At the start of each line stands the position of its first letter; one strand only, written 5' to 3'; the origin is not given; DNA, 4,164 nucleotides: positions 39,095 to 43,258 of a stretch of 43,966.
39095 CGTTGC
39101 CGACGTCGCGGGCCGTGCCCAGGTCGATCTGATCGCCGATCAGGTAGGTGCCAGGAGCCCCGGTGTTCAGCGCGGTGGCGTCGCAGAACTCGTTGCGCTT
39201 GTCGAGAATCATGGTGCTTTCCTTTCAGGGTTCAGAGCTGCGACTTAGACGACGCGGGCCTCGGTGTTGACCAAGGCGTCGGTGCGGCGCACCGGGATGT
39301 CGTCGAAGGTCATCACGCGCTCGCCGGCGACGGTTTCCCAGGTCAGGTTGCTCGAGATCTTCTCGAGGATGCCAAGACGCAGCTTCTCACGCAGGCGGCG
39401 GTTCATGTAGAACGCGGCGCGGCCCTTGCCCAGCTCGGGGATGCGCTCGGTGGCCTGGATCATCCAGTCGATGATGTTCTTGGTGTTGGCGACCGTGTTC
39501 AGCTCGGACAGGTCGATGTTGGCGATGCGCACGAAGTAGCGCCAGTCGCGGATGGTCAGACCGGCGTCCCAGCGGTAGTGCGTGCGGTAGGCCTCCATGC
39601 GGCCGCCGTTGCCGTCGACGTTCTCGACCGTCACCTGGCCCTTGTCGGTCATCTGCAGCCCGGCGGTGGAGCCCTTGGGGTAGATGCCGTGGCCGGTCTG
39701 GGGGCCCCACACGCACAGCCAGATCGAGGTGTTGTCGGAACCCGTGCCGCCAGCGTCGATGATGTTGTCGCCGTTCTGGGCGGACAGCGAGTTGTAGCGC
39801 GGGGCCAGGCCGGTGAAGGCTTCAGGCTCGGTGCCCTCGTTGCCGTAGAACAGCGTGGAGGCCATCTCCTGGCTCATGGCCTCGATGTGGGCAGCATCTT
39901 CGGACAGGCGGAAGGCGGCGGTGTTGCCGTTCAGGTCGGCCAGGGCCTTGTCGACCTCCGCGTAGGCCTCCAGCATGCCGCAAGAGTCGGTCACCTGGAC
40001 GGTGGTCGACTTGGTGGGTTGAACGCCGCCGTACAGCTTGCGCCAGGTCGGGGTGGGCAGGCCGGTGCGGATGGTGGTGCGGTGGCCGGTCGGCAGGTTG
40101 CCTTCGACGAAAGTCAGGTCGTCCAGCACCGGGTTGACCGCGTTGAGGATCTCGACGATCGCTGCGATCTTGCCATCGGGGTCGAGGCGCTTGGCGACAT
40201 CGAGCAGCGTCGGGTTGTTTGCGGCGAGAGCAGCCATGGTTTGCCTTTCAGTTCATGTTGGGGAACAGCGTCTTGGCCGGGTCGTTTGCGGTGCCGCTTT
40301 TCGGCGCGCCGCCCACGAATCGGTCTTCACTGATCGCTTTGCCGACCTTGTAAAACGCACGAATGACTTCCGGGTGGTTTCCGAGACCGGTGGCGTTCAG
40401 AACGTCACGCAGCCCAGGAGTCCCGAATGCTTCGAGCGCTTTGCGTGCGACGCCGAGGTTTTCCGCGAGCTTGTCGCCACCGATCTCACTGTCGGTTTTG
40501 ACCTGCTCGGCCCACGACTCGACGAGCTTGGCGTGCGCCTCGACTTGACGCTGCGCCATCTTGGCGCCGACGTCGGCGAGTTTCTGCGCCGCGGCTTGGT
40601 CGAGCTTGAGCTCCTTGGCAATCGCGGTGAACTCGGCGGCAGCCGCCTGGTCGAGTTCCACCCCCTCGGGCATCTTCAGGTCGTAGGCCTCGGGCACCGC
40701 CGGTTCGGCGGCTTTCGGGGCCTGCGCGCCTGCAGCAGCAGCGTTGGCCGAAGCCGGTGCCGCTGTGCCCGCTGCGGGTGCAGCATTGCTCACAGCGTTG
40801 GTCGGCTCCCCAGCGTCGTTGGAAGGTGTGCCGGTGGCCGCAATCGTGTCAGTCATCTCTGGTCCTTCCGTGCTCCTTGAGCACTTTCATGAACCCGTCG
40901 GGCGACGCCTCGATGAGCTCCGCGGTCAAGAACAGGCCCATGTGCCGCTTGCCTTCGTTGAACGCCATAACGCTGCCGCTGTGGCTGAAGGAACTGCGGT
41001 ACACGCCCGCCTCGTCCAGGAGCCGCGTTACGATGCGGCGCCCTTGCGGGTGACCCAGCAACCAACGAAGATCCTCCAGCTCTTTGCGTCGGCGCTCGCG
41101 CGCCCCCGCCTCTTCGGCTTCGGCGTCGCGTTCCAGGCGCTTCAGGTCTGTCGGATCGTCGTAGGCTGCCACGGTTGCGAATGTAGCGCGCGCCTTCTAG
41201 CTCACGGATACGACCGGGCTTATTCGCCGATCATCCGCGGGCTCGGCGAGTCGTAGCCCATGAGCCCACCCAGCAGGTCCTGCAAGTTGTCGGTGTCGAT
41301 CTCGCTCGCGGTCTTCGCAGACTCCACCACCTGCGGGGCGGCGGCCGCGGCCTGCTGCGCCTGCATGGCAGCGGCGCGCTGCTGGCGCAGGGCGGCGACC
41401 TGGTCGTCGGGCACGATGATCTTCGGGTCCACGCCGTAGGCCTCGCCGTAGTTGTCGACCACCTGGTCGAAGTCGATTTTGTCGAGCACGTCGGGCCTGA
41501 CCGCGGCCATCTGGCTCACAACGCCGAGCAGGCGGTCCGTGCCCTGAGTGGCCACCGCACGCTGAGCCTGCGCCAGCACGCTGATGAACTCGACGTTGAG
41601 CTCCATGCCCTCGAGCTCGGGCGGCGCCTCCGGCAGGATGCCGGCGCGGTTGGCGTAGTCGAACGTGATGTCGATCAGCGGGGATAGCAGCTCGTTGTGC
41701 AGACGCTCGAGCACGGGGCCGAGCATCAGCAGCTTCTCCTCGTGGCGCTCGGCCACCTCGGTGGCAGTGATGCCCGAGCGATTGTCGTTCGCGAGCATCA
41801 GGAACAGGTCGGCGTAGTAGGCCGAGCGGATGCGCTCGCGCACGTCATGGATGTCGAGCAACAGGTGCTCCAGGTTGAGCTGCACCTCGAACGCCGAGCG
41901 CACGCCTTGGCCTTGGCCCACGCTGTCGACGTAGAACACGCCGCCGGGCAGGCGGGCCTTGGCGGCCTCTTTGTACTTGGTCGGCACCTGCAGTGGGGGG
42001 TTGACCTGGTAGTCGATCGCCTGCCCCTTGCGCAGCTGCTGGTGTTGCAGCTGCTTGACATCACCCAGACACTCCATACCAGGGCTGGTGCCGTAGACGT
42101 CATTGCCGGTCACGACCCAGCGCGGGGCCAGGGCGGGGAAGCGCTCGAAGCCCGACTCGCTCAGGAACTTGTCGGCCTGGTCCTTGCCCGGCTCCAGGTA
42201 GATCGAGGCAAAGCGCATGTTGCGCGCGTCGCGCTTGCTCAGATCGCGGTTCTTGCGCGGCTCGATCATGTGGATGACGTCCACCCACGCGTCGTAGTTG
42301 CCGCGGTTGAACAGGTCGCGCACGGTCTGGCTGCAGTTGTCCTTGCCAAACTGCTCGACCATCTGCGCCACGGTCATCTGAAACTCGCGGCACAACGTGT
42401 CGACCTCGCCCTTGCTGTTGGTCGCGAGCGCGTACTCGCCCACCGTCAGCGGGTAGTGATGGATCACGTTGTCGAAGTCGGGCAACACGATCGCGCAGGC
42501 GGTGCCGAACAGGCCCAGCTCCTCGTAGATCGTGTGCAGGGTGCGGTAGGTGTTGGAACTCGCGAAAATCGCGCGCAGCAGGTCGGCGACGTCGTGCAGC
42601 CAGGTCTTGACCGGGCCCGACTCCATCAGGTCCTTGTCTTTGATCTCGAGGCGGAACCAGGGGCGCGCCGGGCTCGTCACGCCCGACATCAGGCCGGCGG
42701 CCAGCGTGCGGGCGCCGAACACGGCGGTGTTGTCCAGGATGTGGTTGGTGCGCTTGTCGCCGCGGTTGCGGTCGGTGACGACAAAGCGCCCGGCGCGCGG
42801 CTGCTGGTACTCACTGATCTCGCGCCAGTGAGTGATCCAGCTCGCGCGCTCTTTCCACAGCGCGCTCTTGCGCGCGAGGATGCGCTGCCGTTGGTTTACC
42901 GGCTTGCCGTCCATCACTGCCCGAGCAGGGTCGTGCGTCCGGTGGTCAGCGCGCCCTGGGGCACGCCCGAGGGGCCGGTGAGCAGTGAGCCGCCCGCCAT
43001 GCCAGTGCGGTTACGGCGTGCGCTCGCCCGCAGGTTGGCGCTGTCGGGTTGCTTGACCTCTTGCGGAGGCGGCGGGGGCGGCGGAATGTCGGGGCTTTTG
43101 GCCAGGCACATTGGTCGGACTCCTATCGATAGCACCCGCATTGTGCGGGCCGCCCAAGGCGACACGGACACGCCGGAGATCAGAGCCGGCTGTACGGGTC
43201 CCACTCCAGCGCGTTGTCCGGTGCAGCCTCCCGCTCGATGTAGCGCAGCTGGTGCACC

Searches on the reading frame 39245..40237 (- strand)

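Call 55: search_protein_families(library=phrogs, proteins=[window:39245-40237:-], max_evalue=0.001)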
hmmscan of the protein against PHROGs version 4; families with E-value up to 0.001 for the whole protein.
window:39245-40237:- (330 aa): 1 family
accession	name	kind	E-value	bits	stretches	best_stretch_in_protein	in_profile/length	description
phrog_212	-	head and packaging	7.5e-98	328.6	1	7-247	4-299/301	major head protein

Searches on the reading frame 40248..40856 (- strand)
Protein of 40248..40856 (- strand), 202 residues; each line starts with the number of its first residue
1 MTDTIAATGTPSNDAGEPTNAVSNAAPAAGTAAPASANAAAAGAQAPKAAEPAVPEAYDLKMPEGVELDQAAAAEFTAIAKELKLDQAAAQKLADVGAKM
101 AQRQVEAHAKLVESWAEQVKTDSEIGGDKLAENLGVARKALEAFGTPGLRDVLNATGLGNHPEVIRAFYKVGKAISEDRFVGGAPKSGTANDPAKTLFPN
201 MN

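Call 55: search_protein_families(library=phrogs, proteins=[window:40248-40856:-], max_evalue=0.001)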
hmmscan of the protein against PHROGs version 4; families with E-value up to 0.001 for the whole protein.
window:40248-40856:- (202 aa): 4 families
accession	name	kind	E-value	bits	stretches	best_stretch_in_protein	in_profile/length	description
phrog_458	-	other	6e-59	201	1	12-202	49-246/246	protease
phrog_30010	-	unknown function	6.1e-40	138.4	1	11-181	13-180/517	-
phrog_3742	-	unknown function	1.3e-15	59.1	1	50-189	105-243/287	-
phrog_18242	-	other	0.00018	22.5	1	3-120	10-129/238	protease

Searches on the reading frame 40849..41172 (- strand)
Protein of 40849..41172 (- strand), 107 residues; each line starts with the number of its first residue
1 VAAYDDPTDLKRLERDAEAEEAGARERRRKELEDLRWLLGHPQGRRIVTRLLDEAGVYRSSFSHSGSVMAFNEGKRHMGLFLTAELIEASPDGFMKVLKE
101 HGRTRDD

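Call 55: search_protein_families(library=phrogs, proteins=[window:40849-41172:-], max_evalue=0.001)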
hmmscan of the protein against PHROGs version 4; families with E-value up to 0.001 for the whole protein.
window:40849-41172:- (107 aa): 2 families
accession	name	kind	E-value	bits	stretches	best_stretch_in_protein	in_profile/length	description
phrog_528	-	unknown function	9.1e-22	77.7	1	14-101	7-94/98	-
phrog_14772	-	unknown function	2.6e-05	25.1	1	26-85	28-87/105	-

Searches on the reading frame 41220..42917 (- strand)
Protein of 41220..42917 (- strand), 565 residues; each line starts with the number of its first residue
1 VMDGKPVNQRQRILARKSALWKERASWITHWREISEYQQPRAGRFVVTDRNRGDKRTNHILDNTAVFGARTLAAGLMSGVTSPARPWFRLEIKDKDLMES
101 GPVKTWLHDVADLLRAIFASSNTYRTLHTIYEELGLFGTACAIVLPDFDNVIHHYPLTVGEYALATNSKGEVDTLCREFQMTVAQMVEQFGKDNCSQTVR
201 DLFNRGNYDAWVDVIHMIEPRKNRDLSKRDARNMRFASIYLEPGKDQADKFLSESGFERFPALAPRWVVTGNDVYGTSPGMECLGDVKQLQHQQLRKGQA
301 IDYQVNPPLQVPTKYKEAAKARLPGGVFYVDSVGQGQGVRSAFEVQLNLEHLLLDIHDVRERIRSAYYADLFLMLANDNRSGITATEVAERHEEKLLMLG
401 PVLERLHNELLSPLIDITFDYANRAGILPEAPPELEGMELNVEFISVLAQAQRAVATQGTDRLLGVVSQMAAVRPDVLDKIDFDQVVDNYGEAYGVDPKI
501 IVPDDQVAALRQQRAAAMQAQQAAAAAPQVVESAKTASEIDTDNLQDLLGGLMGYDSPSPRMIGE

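Call 11: find_related_loci(query=window:41220-42917:-, collection=viral_contigs, flank=10000)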
Query window:41220-42917:- (565 aa) in viral_contigs; peptide patterns used: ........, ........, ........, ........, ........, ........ (x = any residue, [..] = any of these).
206 stretches matched a pattern; 198 encode a relative of the query (tblastn E <= 1e-3); the best 80 are kept; 80 distinct loci.
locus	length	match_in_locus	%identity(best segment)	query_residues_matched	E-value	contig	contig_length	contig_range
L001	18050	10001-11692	93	1-564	0e+0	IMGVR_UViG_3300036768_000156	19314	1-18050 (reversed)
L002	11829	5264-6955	90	1-564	0e+0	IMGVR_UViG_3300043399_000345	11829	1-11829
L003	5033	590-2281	90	1-564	0e+0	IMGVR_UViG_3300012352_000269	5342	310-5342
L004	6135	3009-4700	91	1-564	0e+0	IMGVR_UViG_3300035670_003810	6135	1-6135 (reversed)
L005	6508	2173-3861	88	1-564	0e+0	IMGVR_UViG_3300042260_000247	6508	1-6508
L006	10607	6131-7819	87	1-564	0e+0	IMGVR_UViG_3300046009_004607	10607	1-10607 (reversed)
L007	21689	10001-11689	88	1-564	0e+0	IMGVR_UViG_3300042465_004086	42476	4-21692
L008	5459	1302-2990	88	1-564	0e+0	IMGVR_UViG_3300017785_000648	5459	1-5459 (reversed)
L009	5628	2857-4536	87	1-560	0e+0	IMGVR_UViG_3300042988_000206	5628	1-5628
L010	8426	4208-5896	87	1-564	0e+0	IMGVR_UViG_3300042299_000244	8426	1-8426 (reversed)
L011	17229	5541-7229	87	1-564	0e+0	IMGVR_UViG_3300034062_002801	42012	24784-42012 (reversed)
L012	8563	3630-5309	87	1-560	0e+0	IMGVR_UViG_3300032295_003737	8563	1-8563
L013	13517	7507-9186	87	1-560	0e+0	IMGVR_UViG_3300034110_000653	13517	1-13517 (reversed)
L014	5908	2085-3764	87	1-560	0e+0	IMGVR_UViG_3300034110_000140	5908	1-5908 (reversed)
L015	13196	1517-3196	87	1-560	0e+0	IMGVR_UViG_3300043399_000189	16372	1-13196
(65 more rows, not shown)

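Call 16: search_dna_similar(query=window:41220-42917:-, collection=phages, mode=protein, max_rows=30)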
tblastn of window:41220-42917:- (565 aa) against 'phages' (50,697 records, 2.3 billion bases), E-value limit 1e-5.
Records with a match: 203; places in all: 204; records where one place covers at least 80% of the query: 190.
Best place of each record, by identity: <60% 203.
By first word of the organism name: Vibrio 45; Pelagibacter 22; Pseudomonas 16; Escherichia 15; Xanthomonas 15; Salmonella 12; Liberibacter 12; Caudoviricetes 11; Acinetobacter 6; Bordetella 5; and 21 more.
By host as written in the record: - 55; Candidatus Pelagibacter ubique HTCC1062 14; Vibrio cholerae 2095 9; Vibrio cholerae 7; Xanthomonas albilineans CFBP2523 6; Pseudomonas aeruginosa PA14 5; Escherichia coli O157:H7 4; Candidatus Pelagibacter sp. HTCC1062 4; and 69 more.
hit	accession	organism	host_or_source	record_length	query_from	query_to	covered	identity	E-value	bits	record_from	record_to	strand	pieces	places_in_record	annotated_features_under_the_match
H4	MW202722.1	Caudoviricetes sp.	Manatee Spring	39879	12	560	97%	56.8%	0e+0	615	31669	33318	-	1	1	head to tail connecting protein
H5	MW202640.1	Caudoviricetes sp.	Manatee Spring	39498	10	558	97%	54.3%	0e+0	597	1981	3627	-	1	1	head to tail connecting protein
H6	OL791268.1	Phage zth2-2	-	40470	9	561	98%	53.6%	0e+0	606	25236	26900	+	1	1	record has no annotation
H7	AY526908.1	Bordetella phage BMP-1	-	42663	9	505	88%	59.2%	0e+0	625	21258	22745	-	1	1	none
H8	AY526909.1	Bordetella phage BIP-1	-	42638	9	505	88%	59.2%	0e+0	625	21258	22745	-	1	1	none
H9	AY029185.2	Bordetella phage BPP-1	-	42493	9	505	88%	59.2%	0e+0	625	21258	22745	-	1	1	bbp21: Bbp21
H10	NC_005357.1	Bordetella phage BPP-1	Bordetella bronchiseptica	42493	9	505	88%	59.2%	0e+0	625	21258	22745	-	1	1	head-tail adaptor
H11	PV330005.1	Bordetella phage vB_BbrP_003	Bordetella bronchiseptica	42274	9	505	88%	59.2%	0e+0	625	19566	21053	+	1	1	collar head-to-tail connector protein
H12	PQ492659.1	Limnohabitans phage DC33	Limnohabitans sp. DCL3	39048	9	502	87%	59.1%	0e+0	616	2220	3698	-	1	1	hypothetical protein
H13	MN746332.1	Caulobacter phage SR18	Caulobacter vibrioides CB15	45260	4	505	89%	57.2%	2e-173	550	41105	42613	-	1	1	head to tail connecting protein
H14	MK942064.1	Caulobacter phage Jess A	Caulobacter vibrioides CB15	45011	6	505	88%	57.5%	5e-172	546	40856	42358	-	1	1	head-tail connector protein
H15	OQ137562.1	Caulobacter phage RapA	Caulobacter vibrioides CB15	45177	6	505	88%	57.5%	5e-172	546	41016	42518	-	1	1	RapA_gp054c: head-to-tail connector protein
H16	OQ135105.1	Caulobacter phage BL94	Caulobacter vibrioides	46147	6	505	88%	57.5%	8e-172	545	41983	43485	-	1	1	BL94_gp051c: head-to-tail connector protein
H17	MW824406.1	Vibrio phage PS25B.1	Vibrio crassostreae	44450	16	553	95%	48.0%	4e-147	474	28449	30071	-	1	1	head-tail connector protein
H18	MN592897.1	Vibrio phage MZH0603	Vibrio variabilis R-40492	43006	16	553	95%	47.6%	4e-145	468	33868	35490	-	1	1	head to tail connecting protein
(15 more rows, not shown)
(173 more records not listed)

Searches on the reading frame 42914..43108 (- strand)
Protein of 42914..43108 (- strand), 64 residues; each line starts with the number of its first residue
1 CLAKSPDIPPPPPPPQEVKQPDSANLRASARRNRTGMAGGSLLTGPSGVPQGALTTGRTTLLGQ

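Call 55: search_protein_families(library=phrogs, proteins=[window:42914-43108:-], max_evalue=0.001)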
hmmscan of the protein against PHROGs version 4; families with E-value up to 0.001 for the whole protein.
window:42914-43108:- (64 aa): 2 families
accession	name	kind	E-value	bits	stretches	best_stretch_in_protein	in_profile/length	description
phrog_831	-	unknown function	9.2e-09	36.6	1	1-64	4-70/70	-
phrog_16847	-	unknown function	0.00027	22.2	1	8-63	35-93/94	-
